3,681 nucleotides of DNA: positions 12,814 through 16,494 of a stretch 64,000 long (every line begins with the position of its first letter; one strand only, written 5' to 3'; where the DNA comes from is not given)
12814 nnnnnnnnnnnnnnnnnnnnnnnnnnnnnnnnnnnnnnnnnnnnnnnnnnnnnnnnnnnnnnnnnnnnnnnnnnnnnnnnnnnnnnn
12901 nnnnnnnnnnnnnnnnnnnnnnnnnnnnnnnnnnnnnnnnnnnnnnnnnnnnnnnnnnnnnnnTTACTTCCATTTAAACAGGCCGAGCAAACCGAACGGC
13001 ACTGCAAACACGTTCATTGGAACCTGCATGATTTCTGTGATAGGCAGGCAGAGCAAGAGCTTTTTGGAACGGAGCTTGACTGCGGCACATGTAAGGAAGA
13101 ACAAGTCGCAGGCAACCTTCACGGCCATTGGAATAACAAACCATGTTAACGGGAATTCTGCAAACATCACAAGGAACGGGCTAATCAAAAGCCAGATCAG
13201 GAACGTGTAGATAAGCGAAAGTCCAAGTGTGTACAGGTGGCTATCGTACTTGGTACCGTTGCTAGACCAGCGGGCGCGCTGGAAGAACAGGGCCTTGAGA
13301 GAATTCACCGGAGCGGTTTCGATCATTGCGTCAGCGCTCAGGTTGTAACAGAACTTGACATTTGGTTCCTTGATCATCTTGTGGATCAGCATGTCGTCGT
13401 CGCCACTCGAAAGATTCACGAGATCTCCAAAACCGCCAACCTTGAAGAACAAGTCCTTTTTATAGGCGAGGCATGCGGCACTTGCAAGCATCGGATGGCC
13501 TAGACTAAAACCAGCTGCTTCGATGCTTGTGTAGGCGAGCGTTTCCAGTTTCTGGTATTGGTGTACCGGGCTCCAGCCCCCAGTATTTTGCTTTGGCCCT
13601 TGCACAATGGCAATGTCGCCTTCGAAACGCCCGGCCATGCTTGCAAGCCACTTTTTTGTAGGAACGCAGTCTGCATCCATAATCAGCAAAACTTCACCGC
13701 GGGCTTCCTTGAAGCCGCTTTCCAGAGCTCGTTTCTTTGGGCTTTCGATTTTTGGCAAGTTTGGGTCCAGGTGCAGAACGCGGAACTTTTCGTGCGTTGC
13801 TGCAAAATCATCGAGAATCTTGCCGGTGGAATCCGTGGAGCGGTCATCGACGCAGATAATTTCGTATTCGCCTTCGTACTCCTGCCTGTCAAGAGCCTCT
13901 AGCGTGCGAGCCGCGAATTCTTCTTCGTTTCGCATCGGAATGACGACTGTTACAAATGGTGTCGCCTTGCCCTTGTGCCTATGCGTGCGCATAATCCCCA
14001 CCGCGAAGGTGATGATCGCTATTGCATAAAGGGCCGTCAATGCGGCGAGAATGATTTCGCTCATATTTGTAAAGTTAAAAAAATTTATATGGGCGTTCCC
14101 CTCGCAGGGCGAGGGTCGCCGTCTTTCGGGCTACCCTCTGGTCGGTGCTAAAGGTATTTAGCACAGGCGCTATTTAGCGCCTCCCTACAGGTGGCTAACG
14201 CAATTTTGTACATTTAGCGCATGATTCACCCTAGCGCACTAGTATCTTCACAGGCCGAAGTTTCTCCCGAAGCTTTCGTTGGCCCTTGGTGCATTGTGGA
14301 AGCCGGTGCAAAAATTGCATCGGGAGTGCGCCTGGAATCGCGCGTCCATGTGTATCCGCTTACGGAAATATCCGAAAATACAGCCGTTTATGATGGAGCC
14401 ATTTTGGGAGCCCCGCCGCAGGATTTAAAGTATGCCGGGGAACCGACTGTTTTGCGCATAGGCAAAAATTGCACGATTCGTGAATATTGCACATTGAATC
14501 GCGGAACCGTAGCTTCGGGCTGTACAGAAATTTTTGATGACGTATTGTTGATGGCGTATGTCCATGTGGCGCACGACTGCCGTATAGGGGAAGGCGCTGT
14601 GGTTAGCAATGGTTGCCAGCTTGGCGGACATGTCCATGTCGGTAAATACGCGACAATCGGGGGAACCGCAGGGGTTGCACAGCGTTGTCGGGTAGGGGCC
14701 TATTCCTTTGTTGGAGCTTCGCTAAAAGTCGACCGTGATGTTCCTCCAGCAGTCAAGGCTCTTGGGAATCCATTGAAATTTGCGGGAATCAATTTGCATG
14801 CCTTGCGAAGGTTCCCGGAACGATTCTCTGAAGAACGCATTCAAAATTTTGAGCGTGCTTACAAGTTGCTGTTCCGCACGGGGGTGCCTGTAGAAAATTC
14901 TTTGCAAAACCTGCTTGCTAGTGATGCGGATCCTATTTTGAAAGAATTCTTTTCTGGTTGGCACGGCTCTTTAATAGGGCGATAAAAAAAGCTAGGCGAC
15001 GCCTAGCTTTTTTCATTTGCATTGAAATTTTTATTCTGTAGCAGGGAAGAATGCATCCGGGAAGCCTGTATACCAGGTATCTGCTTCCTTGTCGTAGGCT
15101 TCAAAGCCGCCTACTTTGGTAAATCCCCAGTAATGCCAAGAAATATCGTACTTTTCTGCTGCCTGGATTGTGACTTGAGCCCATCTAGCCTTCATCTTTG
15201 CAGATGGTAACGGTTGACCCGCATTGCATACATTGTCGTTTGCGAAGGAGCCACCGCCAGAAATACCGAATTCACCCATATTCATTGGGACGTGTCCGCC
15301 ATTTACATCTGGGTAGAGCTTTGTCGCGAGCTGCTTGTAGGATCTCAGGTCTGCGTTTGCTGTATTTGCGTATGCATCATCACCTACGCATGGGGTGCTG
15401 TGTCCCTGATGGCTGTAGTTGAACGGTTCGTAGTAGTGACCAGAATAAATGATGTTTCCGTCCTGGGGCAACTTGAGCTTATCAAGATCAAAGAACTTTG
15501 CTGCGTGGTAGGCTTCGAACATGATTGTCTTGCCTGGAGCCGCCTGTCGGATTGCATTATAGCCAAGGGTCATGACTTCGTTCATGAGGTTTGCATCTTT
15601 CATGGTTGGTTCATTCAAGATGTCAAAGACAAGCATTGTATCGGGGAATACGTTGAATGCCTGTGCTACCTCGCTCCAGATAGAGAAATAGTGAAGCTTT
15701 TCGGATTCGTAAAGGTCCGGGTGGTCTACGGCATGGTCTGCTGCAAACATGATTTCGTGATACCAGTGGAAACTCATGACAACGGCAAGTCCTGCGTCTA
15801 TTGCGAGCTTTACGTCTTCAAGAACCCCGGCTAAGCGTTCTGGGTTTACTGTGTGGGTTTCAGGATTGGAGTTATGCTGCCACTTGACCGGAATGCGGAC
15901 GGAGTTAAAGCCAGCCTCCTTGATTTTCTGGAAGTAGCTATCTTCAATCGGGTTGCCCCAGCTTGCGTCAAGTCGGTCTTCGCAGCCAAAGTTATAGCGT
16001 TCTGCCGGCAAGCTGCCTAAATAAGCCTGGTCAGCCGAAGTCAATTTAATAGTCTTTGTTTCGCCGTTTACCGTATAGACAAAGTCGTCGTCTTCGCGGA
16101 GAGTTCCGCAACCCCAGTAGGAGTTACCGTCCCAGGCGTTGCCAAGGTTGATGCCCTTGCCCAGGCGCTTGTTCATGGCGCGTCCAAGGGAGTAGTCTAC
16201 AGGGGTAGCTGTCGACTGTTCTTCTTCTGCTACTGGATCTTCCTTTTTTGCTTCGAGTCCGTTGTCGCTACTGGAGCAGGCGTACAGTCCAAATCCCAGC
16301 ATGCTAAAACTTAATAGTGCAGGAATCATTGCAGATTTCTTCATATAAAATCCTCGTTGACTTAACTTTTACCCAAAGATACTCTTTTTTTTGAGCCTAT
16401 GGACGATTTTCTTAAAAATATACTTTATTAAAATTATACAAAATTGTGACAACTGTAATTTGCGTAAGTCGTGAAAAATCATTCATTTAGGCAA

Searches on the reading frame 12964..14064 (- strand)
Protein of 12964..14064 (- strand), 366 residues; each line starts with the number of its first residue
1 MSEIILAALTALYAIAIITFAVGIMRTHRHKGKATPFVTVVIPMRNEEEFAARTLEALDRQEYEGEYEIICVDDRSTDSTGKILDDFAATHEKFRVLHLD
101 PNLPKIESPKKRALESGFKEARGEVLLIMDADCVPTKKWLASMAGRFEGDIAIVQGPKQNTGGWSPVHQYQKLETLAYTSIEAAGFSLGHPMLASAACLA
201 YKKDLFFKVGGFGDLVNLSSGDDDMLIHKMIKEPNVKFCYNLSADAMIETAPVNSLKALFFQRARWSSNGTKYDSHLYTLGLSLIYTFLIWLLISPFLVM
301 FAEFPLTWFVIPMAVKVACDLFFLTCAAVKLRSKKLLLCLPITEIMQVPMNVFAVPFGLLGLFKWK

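Call 6: search_protein_families(library=pfam, proteins=[window:12964-14064:-], max_evalue=0.01)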
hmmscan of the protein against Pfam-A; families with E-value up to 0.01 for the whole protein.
window:12964-14064:- (366 aa): 5 families
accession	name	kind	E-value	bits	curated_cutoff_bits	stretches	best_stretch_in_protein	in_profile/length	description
PF00535.33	Glycos_transf_2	-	1.5e-26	93.7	23.3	1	39-179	1-137/168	Glycosyl transferase family 2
PF13641.12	Glyco_tranf_2_3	-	3e-18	67.1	27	1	38-268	3-229/230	Glycosyltransferase like family 2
PF10111.15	Glyco_tranf_2_2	-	6.3e-08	32.9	27.3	1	39-144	1-103/276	Glycosyltransferase like family 2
PF13632.12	Glyco_trans_2_3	-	9.5e-06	26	27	1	126-315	2-192/198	Glycosyl transferase family group 2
PF13506.12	Glyco_transf_21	-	2.8e-05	24.1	21.7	1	104-237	12-143/174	Glycosyl transferase family 21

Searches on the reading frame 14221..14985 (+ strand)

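Call 6: search_protein_families(library=pfam, proteins=[window:14221-14985:+], max_evalue=0.01)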
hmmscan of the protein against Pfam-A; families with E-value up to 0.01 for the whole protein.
window:14221-14985:+ (254 aa): 5 families
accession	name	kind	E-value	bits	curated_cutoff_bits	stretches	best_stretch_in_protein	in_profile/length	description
PF00132.30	Hexapep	-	8.1e-22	76.4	27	2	102-136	2-36/36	Bacterial transferase hexapeptide (six repeats)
PF13720.11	Acetyltransf_11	-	1.9e-11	44.7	24.5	1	173-238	1-65/82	Udp N-acetylglucosamine O-acyltransferase; Domain 2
PF25084.1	LbH_EIF2B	-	1.7e-07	31.6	54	1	80-142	41-101/105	EIF2B subunit epsilon LbH domain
PF21711.3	DCTN5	-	2.6e-05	24.4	40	1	78-188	55-154/182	Dynactin subunit 5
PF25087.1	GMPPB_C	-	0.0038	17.3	39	0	78-144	11-69/110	GMPPB C-terminal domain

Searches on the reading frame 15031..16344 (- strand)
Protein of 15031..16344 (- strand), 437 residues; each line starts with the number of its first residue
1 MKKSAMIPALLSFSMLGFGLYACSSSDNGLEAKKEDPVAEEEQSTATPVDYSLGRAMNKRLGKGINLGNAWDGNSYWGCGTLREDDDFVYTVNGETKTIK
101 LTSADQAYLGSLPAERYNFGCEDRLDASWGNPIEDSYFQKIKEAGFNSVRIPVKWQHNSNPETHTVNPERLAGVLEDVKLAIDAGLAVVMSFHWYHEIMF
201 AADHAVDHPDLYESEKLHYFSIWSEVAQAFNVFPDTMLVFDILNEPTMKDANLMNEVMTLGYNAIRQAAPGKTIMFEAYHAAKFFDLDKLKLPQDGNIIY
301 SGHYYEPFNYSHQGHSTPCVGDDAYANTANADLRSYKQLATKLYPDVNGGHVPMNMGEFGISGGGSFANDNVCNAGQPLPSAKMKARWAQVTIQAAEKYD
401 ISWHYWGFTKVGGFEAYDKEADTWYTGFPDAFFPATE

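Call 6: search_protein_families(library=pfam, proteins=[window:15031-16344:-], max_evalue=0.01)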
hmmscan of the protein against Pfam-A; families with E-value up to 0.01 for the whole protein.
window:15031-16344:- (437 aa): 1 family
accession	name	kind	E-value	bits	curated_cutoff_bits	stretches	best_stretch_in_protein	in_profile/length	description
PF00150.24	Cellulase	-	1.2e-30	107.4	23.5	1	126-407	14-267/272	Cellulase (glycosyl hydrolase family 5)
